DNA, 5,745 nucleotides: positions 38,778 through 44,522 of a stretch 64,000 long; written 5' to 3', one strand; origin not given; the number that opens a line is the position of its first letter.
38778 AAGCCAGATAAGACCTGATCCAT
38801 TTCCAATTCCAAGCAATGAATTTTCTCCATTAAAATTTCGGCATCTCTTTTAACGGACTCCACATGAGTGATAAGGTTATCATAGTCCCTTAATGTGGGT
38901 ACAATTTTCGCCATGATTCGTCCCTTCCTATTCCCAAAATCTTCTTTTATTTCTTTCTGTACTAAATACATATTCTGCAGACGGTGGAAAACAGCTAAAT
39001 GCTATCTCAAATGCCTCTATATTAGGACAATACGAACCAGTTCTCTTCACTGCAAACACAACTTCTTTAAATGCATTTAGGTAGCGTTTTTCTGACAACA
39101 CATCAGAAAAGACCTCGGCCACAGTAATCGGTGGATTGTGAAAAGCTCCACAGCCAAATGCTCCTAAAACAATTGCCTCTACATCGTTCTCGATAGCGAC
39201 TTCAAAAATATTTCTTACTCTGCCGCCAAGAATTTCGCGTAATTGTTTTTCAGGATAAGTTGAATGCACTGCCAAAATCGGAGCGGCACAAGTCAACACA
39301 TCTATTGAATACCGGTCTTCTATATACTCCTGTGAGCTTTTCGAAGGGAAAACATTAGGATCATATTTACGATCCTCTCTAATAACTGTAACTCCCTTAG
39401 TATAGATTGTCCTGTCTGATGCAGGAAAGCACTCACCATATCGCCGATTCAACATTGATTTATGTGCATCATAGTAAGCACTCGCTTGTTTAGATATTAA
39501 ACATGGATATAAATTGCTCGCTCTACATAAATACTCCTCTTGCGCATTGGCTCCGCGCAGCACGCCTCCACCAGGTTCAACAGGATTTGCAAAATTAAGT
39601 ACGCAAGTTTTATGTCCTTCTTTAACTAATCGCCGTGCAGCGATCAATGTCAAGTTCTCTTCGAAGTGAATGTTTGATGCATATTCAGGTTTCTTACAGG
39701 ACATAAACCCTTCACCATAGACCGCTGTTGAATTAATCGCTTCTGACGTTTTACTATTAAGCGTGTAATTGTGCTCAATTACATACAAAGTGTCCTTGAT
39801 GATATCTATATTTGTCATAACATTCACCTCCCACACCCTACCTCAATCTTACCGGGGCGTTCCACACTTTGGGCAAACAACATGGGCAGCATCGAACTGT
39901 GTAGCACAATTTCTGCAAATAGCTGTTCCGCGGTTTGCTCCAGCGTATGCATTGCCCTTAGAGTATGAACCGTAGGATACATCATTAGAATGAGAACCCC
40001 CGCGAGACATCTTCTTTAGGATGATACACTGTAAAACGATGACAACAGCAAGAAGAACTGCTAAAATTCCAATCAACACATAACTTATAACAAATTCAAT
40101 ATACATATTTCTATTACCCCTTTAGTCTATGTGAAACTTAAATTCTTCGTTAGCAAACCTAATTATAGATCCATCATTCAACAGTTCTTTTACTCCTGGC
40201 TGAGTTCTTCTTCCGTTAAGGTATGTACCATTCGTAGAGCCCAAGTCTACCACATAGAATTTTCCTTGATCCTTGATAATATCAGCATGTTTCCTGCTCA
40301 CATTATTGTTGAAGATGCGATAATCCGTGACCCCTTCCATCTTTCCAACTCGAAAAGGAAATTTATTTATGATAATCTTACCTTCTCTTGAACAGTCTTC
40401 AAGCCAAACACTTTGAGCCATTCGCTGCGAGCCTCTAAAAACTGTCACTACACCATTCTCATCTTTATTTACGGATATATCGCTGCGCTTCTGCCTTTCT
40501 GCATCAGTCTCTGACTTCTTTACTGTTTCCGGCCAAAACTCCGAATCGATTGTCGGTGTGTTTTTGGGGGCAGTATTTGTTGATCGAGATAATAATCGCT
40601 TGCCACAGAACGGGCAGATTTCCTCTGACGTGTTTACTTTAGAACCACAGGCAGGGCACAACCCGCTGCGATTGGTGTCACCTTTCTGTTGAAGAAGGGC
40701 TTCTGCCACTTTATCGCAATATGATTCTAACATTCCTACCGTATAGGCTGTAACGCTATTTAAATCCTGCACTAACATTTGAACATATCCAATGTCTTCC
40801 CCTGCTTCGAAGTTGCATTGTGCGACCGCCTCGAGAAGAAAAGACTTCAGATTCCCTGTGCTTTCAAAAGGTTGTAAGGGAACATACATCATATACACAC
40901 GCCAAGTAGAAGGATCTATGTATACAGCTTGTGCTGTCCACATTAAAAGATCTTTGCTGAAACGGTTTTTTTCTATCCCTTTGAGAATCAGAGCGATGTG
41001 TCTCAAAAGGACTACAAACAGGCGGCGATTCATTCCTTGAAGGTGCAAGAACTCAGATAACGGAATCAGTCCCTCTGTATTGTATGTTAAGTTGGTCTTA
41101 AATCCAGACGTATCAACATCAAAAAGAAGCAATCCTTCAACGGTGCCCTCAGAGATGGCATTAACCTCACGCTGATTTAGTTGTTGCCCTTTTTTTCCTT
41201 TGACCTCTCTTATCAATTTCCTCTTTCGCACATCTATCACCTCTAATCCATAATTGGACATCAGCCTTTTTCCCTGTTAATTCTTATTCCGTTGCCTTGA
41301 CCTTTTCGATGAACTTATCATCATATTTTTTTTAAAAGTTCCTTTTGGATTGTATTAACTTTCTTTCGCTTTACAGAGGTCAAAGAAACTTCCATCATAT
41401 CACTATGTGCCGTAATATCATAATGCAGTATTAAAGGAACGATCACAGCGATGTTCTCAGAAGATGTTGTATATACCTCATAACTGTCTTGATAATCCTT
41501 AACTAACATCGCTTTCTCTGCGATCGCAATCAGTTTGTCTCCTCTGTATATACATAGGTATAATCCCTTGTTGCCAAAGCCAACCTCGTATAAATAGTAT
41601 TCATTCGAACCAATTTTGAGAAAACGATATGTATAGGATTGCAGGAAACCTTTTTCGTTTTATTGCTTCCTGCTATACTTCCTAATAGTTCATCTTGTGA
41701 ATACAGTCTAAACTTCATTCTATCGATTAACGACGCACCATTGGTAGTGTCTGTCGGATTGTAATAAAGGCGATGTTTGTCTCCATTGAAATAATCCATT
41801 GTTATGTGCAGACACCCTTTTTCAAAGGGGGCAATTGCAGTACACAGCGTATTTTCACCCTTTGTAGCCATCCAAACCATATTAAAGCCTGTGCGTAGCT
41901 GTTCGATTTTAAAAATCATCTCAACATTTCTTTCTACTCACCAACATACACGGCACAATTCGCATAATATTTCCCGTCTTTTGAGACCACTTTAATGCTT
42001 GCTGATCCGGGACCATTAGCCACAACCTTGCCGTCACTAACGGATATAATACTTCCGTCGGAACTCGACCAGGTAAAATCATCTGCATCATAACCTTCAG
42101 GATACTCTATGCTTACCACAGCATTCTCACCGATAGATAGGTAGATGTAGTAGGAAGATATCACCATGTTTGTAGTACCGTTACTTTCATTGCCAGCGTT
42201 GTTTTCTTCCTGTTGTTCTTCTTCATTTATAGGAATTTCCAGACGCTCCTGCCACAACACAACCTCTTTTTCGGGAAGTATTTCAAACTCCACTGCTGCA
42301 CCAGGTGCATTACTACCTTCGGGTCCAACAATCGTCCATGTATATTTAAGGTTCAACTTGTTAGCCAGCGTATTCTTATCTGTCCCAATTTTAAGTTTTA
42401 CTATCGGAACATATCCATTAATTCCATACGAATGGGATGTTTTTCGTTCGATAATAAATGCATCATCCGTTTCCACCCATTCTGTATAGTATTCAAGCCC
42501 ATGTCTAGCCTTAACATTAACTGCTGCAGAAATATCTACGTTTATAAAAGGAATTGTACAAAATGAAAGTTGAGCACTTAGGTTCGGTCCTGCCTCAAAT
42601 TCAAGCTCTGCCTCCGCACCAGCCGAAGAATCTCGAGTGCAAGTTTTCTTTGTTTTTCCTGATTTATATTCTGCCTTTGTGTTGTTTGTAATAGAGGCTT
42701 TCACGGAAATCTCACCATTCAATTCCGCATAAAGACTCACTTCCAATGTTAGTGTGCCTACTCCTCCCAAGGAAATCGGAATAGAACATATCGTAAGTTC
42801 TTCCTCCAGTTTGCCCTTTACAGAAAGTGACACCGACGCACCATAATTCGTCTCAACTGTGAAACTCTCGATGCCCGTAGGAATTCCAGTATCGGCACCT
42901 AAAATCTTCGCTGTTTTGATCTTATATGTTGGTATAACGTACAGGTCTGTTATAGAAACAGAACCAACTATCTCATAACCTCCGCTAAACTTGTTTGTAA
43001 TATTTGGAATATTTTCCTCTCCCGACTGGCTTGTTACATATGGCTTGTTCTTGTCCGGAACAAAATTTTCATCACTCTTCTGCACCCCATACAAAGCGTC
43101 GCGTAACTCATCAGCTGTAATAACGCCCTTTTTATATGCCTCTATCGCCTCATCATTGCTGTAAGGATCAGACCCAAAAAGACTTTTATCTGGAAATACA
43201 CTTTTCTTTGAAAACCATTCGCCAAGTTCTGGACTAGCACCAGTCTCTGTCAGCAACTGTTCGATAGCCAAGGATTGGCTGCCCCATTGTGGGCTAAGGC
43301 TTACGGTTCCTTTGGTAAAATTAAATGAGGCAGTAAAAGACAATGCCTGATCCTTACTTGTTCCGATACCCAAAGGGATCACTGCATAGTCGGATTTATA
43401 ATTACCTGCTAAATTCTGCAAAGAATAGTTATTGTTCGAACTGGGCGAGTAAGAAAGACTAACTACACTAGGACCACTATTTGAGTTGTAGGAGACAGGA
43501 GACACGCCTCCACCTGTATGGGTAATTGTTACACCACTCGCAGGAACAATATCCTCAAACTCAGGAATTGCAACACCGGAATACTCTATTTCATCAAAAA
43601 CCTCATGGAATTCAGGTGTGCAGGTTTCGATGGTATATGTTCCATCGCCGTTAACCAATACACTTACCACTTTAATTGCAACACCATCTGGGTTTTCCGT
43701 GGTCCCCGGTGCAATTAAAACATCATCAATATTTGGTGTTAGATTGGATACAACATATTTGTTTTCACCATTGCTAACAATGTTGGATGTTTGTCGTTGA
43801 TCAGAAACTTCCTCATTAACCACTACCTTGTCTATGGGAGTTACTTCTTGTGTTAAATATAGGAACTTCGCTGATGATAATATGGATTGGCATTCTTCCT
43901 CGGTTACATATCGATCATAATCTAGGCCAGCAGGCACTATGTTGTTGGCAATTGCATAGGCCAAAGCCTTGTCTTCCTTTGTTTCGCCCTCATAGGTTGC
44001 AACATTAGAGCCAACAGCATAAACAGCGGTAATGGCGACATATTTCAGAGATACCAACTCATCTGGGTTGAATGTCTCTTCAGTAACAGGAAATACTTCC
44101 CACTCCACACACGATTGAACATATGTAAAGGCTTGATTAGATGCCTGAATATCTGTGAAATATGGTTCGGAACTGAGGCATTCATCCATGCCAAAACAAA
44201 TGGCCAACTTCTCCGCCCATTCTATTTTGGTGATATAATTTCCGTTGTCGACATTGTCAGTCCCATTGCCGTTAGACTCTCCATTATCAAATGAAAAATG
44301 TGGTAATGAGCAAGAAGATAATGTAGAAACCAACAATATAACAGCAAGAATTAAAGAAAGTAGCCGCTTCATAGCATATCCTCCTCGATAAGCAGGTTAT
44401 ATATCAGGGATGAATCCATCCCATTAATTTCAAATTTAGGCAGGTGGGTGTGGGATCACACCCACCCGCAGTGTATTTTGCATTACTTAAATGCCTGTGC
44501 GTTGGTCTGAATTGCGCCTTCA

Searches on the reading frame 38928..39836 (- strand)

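Call 5: search_protein_families(library=pfam, proteins=[window:38928-39836:-], max_evalue=0.001)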
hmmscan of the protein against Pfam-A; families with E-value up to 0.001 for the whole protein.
window:38928-39836:- (302 aa): 1 family
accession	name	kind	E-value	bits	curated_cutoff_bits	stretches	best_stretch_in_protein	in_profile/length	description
PF10021.15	PARG_cat_microb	-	1.1e-34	120.4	23.5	1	9-154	4-146/146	Microbial-type PARG, catalytic domain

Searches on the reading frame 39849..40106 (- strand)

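Call 65: search_protein_families(library=pfam, proteins=[window:39849-40106:-], max_evalue=0.01)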
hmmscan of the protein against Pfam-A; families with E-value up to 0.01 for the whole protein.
window:39849-40106:- (85 aa): 4 families
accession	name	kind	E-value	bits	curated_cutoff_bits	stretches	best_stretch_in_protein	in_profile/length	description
PF14446.12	Prok-RING_1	-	0.0006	20.2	29.1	1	62-84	5-29/54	Prokaryotic RING finger family 1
PF18912.6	DZR_2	-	0.0014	18.9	27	1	58-84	18-45/56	Double zinc ribbon domain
PF12773.13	DZR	-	0.006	17.2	27.3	1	62-83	13-32/45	Double zinc ribbon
PF17032.10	Zn_ribbon_15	-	0.0087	17.3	28.9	1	55-82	51-73/73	zinc-ribbon family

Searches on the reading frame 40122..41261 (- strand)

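Call 5: search_protein_families(library=pfam, proteins=[window:40122-41261:-], max_evalue=0.001)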
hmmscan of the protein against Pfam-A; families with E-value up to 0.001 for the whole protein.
window:40122-41261:- (379 aa): 5 families
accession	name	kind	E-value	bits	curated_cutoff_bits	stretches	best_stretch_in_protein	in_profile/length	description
PF00498.31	FHA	-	4.8e-17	62.6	20.7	1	305-369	3-66/67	FHA domain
PF19909.4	DUF6382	-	5.4e-11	42.9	26.7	1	31-163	22-154/163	Domain of unknown function (DUF6382)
PF16697.10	Yop-YscD_cpl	-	0.00013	22.6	33.2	1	303-369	19-83/94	Inner membrane component of T3SS, cytoplasmic domain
PF13248.11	Zn_ribbon_3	-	0.00014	21.6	27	1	202-223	5-26/26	zinc-ribbon domain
PF13240.11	Zn_Ribbon_1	-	0.00079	19.6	25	0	202-223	2-23/23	zinc-ribbon domain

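Call 38: search_protein_families(library=ncbifam, proteins=[window:40122-41261:-], max_evalue=0.01)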
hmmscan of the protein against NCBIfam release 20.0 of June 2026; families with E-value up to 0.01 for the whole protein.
window:40122-41261:- (379 aa): 6 families
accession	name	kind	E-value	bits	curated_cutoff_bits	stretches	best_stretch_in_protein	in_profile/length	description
NF049868.1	FhaB_Rv0019c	equivalog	1.1e-08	35.3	125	1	282-355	66-139/158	FHA domain-containing protein FhaB/FipA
NF041660.2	oxygluDhInhib_OdhI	equivalog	1.3e-07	31.5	200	1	320-354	74-108/130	oxoglutarate dehydrogenase inhibitor Odhl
NF052573.1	HisKinEspAMyxo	equivalog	3e-07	28.9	1400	1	312-353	56-98/755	serine histidine kinase EspA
TIGR03354.1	VI_FHA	hypoth_equivalog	2.5e-06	27.6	120.25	1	319-369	43-94/420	type VI secretion system-associated FHA domain protein TagH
NF033760.1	gliding_GltG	equivalog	0.00013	20.7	650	1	318-355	40-78/650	adventurous gliding motility protein GltG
NF049953.1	ribbon_DG_selen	exception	0.0017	18.3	130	1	196-220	144-168/172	zinc ribbon-containing (seleno)protein DG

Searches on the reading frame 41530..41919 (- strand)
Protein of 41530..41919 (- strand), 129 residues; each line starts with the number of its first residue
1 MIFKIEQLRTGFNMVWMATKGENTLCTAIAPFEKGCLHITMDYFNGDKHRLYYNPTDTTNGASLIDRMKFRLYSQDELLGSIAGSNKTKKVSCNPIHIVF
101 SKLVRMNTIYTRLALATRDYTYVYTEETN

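Call 65: search_protein_families(library=pfam, proteins=[window:41530-41919:-], max_evalue=0.01)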
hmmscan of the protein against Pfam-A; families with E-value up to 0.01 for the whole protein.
window:41530-41919:- (129 aa): 1 family
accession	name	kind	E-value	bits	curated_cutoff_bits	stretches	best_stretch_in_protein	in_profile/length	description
PF04521.18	Viral_P18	-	0.0054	17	25.9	1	17-53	45-81/137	ssRNA positive strand viral 18kD cysteine rich protein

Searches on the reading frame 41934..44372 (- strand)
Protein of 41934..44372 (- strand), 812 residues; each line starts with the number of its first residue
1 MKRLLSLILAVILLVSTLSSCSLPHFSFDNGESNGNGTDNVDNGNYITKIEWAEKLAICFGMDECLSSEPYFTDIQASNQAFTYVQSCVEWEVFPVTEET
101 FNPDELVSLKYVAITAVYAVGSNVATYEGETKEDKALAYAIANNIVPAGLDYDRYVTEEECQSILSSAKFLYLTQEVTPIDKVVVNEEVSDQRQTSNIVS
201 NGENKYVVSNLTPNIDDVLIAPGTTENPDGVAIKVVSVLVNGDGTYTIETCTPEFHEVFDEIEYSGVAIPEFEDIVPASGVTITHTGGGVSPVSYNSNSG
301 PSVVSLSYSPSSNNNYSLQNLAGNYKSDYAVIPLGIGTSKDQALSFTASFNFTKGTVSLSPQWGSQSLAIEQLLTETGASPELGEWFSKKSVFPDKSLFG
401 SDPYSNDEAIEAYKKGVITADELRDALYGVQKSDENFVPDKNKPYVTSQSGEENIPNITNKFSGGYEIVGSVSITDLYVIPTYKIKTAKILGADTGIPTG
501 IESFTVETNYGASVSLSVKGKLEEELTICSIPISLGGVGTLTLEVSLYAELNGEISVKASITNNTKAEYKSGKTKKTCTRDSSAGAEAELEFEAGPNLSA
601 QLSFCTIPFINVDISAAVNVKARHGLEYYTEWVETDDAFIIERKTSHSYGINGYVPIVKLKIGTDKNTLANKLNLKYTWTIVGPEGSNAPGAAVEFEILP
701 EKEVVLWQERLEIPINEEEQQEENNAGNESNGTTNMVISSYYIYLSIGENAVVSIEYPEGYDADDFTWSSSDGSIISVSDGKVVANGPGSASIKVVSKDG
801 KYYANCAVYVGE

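Call 5: search_protein_families(library=pfam, proteins=[window:41934-44372:-], max_evalue=0.001)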
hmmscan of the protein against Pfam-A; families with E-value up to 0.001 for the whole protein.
window:41934-44372:- (812 aa): 1 family
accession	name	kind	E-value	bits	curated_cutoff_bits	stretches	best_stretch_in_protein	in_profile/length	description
PF02368.24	Big_2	-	1.9e-06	28.2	22.8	1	752-806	22-77/79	Bacterial Ig-like domain (group 2)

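Call 38: search_protein_families(library=ncbifam, proteins=[window:41934-44372:-], max_evalue=0.01)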
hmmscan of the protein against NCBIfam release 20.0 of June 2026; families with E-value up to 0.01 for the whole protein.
window:41934-44372:- (812 aa): 1 family
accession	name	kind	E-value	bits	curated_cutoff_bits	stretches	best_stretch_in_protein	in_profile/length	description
NF053514.2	JUQZ_fam_ocin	equivalog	0.0011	19.2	40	1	771-806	66-102/107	BLB8/JUQZ-1 family protein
